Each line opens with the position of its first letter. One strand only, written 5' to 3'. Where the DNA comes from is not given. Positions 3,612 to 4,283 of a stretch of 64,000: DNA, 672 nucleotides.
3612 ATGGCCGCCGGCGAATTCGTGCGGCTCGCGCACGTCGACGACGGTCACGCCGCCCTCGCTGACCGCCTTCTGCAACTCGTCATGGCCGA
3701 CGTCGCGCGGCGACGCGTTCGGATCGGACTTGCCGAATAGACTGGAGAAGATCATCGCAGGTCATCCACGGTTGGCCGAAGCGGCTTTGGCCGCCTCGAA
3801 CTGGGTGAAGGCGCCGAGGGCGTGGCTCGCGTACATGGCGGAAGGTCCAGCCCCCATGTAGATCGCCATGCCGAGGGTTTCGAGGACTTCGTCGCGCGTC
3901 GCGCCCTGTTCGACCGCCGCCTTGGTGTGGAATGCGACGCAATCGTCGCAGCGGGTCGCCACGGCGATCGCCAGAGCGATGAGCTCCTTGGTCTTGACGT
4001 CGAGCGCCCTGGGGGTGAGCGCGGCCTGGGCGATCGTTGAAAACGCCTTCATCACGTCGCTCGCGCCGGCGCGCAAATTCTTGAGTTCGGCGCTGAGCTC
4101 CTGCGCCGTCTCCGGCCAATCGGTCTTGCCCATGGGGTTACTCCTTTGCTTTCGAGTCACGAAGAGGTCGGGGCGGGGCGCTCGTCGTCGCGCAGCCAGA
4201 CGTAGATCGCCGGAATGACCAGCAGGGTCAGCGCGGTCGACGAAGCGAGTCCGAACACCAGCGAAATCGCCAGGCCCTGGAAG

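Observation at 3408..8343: RND pump operon that also encodes an AhpD-like CxxC protein and a rhodanese, wired to a persulfide-sensor-type regulator (candidate novel system)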

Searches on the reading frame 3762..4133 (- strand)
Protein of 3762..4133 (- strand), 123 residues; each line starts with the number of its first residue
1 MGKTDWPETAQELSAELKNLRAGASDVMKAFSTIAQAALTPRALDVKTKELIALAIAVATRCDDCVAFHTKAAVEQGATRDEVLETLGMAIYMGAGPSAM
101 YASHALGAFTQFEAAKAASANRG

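Call 3: search_protein_families(library=pfam, proteins=[window:3762-4133:-], max_evalue=0.01)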
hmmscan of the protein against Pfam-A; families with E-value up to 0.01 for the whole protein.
window:3762-4133:- (123 aa): 1 family
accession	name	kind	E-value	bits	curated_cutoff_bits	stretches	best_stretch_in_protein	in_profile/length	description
PF02627.25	CMD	-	8.2e-24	83.9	23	1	26-106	2-82/84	Carboxymuconolactone decarboxylase family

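Call 7: search_protein_families(library=ncbifam, proteins=[window:3762-4133:-], max_evalue=0.001)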
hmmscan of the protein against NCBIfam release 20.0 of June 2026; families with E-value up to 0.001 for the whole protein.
window:3762-4133:- (123 aa): 7 families
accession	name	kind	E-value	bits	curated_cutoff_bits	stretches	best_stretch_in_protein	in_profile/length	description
TIGR00778.1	ahpD_dom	domain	2.1e-15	55.9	27.8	1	43-90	2-49/51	alkylhydroperoxidase AhpD family core domain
NF045649.1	2X_seleno_MduS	exception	2.6e-12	46.4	380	1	22-95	229-302/338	methyltransferase domain-containing selenoprotein MduS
NF041047.1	GSU3128_fam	equivalog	3e-11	43.3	110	1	43-99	16-72/84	GSU3128 family (seleno)protein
NF041537.1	ArsM_AhpD_UU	exception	5.3e-11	41.9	510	1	18-105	255-342/345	arsenite methyltransferase/AhpD domain selenoprotein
TIGR04169.1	perox_w_seleSAM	hypoth_equivalog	1.9e-09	37.6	120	1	19-99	14-94/109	arsenosugar biosynthesis-associated peroxidase-like protein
NF051488.1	bifunc_PcaDC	exception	2.3e-07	30.3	390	1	42-101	305-364/375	bifunctional 3-oxoadipate enol-lactonase/4-carboxymuconolactone decarboxylase PcaDC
TIGR02425.1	decarb_PcaC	equivalog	7.1e-07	29.4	155.7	1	42-101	51-110/123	4-carboxymuconolactone decarboxylase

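Call 10: find_homologous_proteins(query=window:3762-4133:-, max_evalue=0.00001)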
Query window:3762-4133:- (123 aa): 3799 proteins with E <= 0.00001 among 3860 candidates; the best 120 are listed.
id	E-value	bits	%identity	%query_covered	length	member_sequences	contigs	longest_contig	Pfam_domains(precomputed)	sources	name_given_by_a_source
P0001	1.3e-64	233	92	100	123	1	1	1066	PF02627.26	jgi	jgi:AhpD family alkylhydroperoxidase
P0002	2.4e-64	232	91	100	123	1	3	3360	PF02627.26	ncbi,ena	-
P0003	3.9e-64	231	91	100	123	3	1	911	PF02627.26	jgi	jgi:AhpD family alkylhydroperoxidase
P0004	6.6e-64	231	90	100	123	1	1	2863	PF02627.26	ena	-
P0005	1.3e-63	230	91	100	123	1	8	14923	PF02627.26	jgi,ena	jgi:AhpD family alkylhydroperoxidase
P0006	3.5e-63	228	90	100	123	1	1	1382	PF02627.26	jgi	jgi:AhpD family alkylhydroperoxidase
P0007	6.4e-63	227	89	100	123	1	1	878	PF02627.26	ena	-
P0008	1.7e-62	226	89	100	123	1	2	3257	PF02627.26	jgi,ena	-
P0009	2.2e-62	226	89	100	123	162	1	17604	PF02627.26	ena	-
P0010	5.1e-62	224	88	98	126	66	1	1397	PF02627.26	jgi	jgi:AhpD family alkylhydroperoxidase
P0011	7.4e-62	224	88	100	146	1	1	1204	PF02627.26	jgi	jgi:AhpD family alkylhydroperoxidase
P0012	5.5e-61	221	88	100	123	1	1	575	PF02627.26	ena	-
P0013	7.1e-61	221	87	100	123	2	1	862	PF02627.26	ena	-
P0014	3.1e-60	219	85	100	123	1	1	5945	PF02627.26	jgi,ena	-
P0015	3.9e-60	218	85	100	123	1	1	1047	PF02627.26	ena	-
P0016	5.8e-60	218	86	87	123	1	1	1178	PF02627.26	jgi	jgi:AhpD family alkylhydroperoxidase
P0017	1.6e-59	216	85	100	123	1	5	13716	PF02627.26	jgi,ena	jgi:AhpD family alkylhydroperoxidase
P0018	1.8e-59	216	88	98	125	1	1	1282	PF02627.26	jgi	jgi:AhpD family alkylhydroperoxidase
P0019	2.7e-59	216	90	91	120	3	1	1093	PF02627.26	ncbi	-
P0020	3.4e-59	215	85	100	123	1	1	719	PF02627.26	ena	-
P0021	6.0e-59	215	84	100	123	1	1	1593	PF02627.26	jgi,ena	-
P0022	1.1e-58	214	84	100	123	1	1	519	PF02627.26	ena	-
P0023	1.2e-58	214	83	100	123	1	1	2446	PF02627.26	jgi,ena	-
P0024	1.7e-58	213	84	100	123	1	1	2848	PF02627.26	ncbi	-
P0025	1.8e-58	213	82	100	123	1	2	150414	PF02627.26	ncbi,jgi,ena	jgi:AhpD family alkylhydroperoxidase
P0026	2.4e-58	213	81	100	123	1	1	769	PF02627.26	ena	-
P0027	3.0e-58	212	82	100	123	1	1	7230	PF02627.26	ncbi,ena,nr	ncbi:MAG TPA: carboxymuconolactone decarboxylase family protein [Roseiarcus sp.]|nr:carboxymuconolac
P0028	3.1e-58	212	85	92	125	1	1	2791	PF02627.26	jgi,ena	jgi:AhpD family alkylhydroperoxidase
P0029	3.5e-58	212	85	92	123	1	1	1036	PF02627.26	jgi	jgi:AhpD family alkylhydroperoxidase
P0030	3.6e-58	212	81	100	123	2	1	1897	PF02627.26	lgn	-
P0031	3.8e-58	212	83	100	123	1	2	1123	PF02627.26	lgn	-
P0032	3.9e-58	212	82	100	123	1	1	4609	PF02627.26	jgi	-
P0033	4.4e-58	212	82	100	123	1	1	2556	PF02627.26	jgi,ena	jgi:AhpD family alkylhydroperoxidase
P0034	4.7e-58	212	86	92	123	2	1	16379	PF02627.26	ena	-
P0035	6.2e-58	211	81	100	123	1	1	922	PF02627.26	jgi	jgi:AhpD family alkylhydroperoxidase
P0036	7.4e-58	211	81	100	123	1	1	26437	PF02627.26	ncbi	-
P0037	8.3e-58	211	81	100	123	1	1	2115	PF02627.26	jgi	jgi:AhpD family alkylhydroperoxidase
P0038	1.1e-57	211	81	100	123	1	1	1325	PF02627.26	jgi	-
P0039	1.3e-57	210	84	100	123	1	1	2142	PF02627.26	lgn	-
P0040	1.8e-57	210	83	100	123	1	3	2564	PF02627.26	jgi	jgi:AhpD family alkylhydroperoxidase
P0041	2.1e-57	210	83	100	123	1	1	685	PF02627.26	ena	-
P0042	2.8e-57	209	83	91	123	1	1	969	PF02627.26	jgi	-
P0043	3.3e-57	209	81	99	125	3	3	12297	PF02627.26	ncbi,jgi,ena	jgi:AhpD family alkylhydroperoxidase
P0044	3.4e-57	209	82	98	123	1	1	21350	PF02627.26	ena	-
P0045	4.5e-57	209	81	100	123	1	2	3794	PF02627.26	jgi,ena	jgi:AhpD family alkylhydroperoxidase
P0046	6.1e-57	208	81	100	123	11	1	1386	PF02627.26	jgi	-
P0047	6.2e-57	208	82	100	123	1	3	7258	PF02627.26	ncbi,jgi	jgi:AhpD family alkylhydroperoxidase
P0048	6.4e-57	208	80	100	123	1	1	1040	PF02627.26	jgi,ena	-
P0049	7.3e-57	208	82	100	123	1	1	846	PF02627.26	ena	-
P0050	9.5e-57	208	81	100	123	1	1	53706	PF02627.26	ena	-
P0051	1.0e-56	207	81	98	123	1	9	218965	PF02627.26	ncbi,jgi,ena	jgi:AhpD family alkylhydroperoxidase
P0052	1.2e-56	207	83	99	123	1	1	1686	PF02627.26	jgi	-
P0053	1.4e-56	207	80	100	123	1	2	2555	PF02627.26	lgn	-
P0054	2.8e-56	206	84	97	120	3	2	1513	PF02627.26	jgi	jgi:AhpD family alkylhydroperoxidase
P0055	3.2e-56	206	80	100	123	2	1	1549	PF02627.26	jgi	jgi:AhpD family alkylhydroperoxidase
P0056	3.7e-56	206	81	91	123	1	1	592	PF02627.26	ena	-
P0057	4.0e-56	206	78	100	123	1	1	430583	PF02627.26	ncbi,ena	-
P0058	4.4e-56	205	80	100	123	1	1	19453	PF02627.26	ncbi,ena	-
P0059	8.7e-56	204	77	100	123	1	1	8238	PF02627.26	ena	-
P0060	1.4e-55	204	83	91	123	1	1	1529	PF02627.26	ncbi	-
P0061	1.9e-55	203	81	97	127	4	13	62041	PF02627.26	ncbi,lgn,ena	-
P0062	2.0e-55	203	86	89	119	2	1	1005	PF02627.26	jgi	jgi:AhpD family alkylhydroperoxidase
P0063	2.0e-55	203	78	100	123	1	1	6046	PF02627.26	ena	-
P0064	7.1e-55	201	80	91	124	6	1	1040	PF02627.26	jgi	-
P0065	8.0e-55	201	80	99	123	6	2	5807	PF02627.26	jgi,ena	jgi:AhpD family alkylhydroperoxidase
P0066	9.9e-55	201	81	91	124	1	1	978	PF02627.26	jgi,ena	-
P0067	1.3e-54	201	80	91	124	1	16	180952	PF02627.26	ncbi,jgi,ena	ncbi:MAG: carboxymuconolactone decarboxylase family protein [Roseiarcus sp.]|jgi:AhpD family alkylhy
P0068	1.4e-54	201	80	98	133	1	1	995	PF02627.26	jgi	jgi:AhpD family alkylhydroperoxidase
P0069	1.9e-54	200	80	97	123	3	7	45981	PF02627.26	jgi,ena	jgi:AhpD family alkylhydroperoxidase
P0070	2.0e-54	200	82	93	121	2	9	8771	PF02627.26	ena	-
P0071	2.2e-54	200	79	98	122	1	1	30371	PF02627.26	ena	-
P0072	2.6e-54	200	78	99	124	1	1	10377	PF02627.26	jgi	jgi:AhpD family alkylhydroperoxidase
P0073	2.9e-54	200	79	98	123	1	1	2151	PF02627.26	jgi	jgi:AhpD family alkylhydroperoxidase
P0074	3.0e-54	199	80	98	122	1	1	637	PF02627.26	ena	-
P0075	3.0e-54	199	80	91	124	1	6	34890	PF02627.26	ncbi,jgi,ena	jgi:AhpD family alkylhydroperoxidase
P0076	3.1e-54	199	79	98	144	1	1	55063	PF02627.26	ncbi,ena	-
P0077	3.1e-54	199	79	98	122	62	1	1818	PF02627.26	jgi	-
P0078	4.7e-54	199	81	96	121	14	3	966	PF02627.26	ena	-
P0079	5.6e-54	199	82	91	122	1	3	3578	PF02627.26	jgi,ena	-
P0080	6.8e-54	198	81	89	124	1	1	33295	PF02627.26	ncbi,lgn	-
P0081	9.2e-54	198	77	99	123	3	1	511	PF02627.26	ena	-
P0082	1.8e-53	197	80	98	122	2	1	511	PF02627.26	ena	-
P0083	1.8e-53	197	78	91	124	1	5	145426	PF02627.26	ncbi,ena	ncbi:MAG: carboxymuconolactone decarboxylase family protein [Roseiarcus sp.]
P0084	2.2e-53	197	80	96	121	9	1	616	PF02627.26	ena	-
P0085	2.7e-53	196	79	87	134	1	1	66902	PF02627.26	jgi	jgi:AhpD family alkylhydroperoxidase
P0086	2.7e-53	196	81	98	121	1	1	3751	PF02627.26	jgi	-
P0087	3.3e-53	196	79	91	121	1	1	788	PF02627.26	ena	-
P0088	4.0e-53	196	81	96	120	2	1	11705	PF02627.26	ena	-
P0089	4.1e-53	196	82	92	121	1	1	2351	PF02627.26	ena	-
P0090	4.8e-53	196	80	93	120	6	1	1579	PF02627.26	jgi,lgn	-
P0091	6.5e-53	195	79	91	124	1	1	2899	PF02627.26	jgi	-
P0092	7.9e-53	195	78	91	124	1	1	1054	PF02627.26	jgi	jgi:AhpD family alkylhydroperoxidase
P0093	8.8e-53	195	76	98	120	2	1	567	PF02627.26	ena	-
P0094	9.0e-53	195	82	93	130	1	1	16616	PF02627.26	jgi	jgi:AhpD family alkylhydroperoxidase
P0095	9.5e-53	195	80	94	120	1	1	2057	PF02627.26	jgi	jgi:AhpD family alkylhydroperoxidase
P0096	1.0e-52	195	79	95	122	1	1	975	PF02627.26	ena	-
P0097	1.1e-52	194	79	95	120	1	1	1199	PF02627.26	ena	-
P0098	1.4e-52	194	82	89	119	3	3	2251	PF02627.26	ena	-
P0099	1.5e-52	194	79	93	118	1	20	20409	PF02627.26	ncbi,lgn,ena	-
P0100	1.6e-52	194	79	98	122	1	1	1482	PF02627.26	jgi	jgi:AhpD family alkylhydroperoxidase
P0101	1.9e-52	194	81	92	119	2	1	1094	PF02627.26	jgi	jgi:AhpD family alkylhydroperoxidase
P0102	2.1e-52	194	78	97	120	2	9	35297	PF02627.26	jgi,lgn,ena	-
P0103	2.2e-52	194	78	91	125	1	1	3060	PF02627.26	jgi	jgi:AhpD family alkylhydroperoxidase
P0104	2.5e-52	193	80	95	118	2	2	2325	PF02627.26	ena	-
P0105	2.6e-52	193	80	96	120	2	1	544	PF02627.26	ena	-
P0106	2.7e-52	193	80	93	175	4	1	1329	PF02627.26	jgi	jgi:AhpD family alkylhydroperoxidase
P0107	2.9e-52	193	80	98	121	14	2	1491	PF02627.26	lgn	-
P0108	3.0e-52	193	78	93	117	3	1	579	PF02627.26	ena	-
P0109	3.5e-52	193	80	95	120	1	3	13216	PF02627.26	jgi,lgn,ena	jgi:AhpD family alkylhydroperoxidase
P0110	3.6e-52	193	77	98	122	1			PF02627.26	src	-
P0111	3.6e-52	193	77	97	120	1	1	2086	PF02627.26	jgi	jgi:AhpD family alkylhydroperoxidase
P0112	3.7e-52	193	77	98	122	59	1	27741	PF02627.26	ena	-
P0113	3.9e-52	193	77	99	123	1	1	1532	PF02627.26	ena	-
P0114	4.0e-52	193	79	94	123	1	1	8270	PF02627.26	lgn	-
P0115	4.2e-52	193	76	99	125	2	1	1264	PF02627.26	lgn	-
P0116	4.5e-52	192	75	92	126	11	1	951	PF02627.26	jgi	-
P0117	5.0e-52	192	81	92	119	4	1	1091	PF02627.26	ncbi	-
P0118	5.5e-52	192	75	99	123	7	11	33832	PF02627.26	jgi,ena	-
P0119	5.6e-52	192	79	97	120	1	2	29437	PF02627.26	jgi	jgi:AhpD family alkylhydroperoxidase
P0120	5.7e-52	192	79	96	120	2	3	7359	PF02627.26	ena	-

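Call 11: find_encoding_contigs(protein=P0057, flank=10000, max_places=3)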
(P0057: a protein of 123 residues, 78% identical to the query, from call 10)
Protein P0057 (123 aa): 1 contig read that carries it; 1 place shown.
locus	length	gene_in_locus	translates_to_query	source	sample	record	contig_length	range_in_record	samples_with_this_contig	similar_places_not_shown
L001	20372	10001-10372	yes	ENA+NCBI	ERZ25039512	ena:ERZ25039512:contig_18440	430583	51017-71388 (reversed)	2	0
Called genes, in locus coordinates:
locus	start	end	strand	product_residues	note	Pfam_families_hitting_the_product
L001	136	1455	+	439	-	PF03349:Toluene_X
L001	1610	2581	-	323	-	PF24979:Death_EDAR (faint)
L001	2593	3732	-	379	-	PF07992:Pyr_redox_2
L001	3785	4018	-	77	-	PF01206:TusA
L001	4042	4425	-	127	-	PF02635:DsrE (weak), PF13686:DrsE_2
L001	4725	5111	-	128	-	PF03625:DUF302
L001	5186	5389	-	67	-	PF11127:YgaP-like_TM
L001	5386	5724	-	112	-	PF01638:HxlR (weak), PF01022:HTH_5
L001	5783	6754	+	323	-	PF25919:BSH_CusB (faint)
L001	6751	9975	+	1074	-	PF00873:ACR_tran, PF02355:SecD_SecF_C (faint), PF00873:ACR_tran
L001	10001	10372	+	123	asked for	PF02627:CMD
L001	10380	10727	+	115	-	PF00581:Rhodanese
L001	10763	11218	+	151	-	PF21352:Zn_ribbon_Thio2 (weak), PF00085:Thioredoxin, PF13098:Thioredoxin_2, PF13899:Thioredoxin_7 (weak)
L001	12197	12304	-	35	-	-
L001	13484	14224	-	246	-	PF00676:E1_dh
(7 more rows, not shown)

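Call 12: find_encoding_contigs(protein=P0051, flank=10000, max_places=4)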
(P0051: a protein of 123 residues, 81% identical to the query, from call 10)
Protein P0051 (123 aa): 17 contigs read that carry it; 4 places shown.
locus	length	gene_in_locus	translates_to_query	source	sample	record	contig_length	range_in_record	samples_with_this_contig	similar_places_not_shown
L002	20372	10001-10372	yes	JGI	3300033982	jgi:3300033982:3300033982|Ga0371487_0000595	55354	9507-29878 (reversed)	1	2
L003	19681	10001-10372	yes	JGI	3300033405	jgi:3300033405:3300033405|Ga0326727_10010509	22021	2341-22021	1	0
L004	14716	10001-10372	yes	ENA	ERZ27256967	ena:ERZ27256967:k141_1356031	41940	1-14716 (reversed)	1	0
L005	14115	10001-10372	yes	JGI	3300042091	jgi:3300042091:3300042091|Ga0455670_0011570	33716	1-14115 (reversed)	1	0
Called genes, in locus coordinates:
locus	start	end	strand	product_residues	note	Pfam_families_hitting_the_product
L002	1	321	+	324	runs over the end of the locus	PF00005:ABC_tran, PF08352:oligo_HPY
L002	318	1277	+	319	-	PF00005:ABC_tran, PF13304:AAA_21 (faint), PF08352:oligo_HPY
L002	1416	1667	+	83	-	PF08972:DUF1902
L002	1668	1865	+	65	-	PF07927:HicA_toxin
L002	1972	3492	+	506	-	PF00496:SBP_bac_5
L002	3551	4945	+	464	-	PF01425:Amidase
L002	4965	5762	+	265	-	PF00106:adh_short, PF08659:KR, PF13561:adh_short_C2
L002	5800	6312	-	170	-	PF00583:Acetyltransf_1 (weak), PF13508:Acetyltransf_7 (weak)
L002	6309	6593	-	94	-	PF08681:TacA1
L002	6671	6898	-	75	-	PF01206:TusA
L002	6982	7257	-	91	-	PF22295:DUF6967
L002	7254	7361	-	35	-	-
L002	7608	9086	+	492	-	PF13241:NAD_binding_7, PF10414:CysG_dimeriser, PF00590:TP_methylase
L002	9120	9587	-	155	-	PF01022:HTH_5, PF01638:HxlR, PF12802:MarR_2 (weak), PF12840:HTH_20 (weak)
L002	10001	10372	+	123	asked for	PF02627:CMD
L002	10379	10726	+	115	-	PF00581:Rhodanese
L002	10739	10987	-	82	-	PF06186:DUF992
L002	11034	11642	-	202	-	PF01613:Flavin_Reduct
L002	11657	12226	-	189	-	PF00881:Nitroreductase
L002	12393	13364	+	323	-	-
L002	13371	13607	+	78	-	PF01037:AsnC_trans_reg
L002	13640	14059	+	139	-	PF08816:Ivy (weak)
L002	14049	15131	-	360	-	PF04055:Radical_SAM, PF12544:LAM_C (weak)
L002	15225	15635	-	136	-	-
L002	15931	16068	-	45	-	-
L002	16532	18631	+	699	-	PF01266:DAO (faint), PF01593:Amino_oxidase, PF13450:NAD_binding_8, PF08241:Methyltransf_11 (faint)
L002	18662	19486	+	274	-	-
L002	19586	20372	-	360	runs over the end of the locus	PF04055:Radical_SAM, PF12544:LAM_C (weak)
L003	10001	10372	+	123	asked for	PF02627:CMD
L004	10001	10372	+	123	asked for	PF02627:CMD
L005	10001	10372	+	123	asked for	PF02627:CMD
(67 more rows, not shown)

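Call 13: find_encoding_contigs(protein=P0118, flank=10000, max_places=4)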
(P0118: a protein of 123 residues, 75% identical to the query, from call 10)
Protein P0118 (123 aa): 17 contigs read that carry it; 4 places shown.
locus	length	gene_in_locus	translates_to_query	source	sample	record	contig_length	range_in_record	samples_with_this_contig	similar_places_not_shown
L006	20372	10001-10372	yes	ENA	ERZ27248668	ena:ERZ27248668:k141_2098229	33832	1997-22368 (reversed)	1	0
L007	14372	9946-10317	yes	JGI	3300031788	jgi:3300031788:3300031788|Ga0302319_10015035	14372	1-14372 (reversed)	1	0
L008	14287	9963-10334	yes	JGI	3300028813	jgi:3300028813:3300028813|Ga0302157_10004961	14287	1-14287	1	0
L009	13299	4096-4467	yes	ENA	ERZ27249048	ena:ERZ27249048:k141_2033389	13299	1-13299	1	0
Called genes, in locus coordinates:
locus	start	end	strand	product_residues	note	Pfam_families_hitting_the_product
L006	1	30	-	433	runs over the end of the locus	PF02366:PMT (weak), PF13231:PMT_2, PF02366:PMT, PF16192:PMT_4TMC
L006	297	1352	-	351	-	PF02775:TPP_enzyme_C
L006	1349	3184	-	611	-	PF01558:POR, PF01855:POR_N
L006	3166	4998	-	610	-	PF13187:Fer4_9 (faint), PF14691:Fer4_20, PF13738:Pyr_redox_3 (faint), PF07992:Pyr_redox_2, PF13450:NAD_binding_8 (weak), PF12838:Fer4_7, PF13183:Fer4_8 (weak), PF00037:Fer4 (weak), +1 more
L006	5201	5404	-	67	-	PF11127:YgaP-like_TM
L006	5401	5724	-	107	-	PF01022:HTH_5, PF12840:HTH_20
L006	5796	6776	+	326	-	-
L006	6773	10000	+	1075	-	PF00873:ACR_tran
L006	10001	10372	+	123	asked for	PF02627:CMD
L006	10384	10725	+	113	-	PF00581:Rhodanese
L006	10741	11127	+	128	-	PF03625:DUF302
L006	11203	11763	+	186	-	-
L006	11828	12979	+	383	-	PF01734:Patatin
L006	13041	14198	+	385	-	-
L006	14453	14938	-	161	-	PF18181:SLATT_1, PF14015:DUF4231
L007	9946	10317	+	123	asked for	PF02627:CMD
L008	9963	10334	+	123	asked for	PF02627:CMD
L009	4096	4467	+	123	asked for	PF02627:CMD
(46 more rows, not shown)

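Call 56: search_solved_structures(query=window:3762-4133:-, max_evalue=0.001, show_alignments=2)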
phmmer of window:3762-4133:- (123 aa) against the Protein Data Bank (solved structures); distinct sequences matched with E-value up to 0.001: 10.
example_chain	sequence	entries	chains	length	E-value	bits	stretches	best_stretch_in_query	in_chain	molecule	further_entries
5dik_A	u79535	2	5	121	3.4e-30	107.6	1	10-113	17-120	Alkyl hydroperoxide reductase AhpD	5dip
7y4r_A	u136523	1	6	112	7.7e-19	71.1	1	27-113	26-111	CMD domain-containing protein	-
1vke_A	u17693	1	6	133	8e-14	55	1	19-109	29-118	carboxymuconolactone decarboxylase family protein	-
1p8c_A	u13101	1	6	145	9.7e-14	54.7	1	19-109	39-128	conserved hypothetical protein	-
2af7_A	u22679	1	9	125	8.8e-09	38.8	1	24-113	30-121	gamma-carboxymuconolactone decarboxylase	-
3bey_A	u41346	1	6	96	6e-08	36.1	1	26-103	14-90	Conserved protein O27018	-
3d7i_A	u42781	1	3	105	1.5e-05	28.4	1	21-98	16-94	carboxymuconolactone decarboxylase family protein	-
2ouw_A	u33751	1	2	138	5.4e-05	26.6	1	33-100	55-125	Alkylhydroperoxidase AhpD core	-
2q0t_A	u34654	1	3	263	8e-05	26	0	40-96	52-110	Putative gamma-carboxymuconolactone decarboxylase subunit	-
2cwq_A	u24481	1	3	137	0.00043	23.7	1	41-95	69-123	hypothetical protein TTHA0727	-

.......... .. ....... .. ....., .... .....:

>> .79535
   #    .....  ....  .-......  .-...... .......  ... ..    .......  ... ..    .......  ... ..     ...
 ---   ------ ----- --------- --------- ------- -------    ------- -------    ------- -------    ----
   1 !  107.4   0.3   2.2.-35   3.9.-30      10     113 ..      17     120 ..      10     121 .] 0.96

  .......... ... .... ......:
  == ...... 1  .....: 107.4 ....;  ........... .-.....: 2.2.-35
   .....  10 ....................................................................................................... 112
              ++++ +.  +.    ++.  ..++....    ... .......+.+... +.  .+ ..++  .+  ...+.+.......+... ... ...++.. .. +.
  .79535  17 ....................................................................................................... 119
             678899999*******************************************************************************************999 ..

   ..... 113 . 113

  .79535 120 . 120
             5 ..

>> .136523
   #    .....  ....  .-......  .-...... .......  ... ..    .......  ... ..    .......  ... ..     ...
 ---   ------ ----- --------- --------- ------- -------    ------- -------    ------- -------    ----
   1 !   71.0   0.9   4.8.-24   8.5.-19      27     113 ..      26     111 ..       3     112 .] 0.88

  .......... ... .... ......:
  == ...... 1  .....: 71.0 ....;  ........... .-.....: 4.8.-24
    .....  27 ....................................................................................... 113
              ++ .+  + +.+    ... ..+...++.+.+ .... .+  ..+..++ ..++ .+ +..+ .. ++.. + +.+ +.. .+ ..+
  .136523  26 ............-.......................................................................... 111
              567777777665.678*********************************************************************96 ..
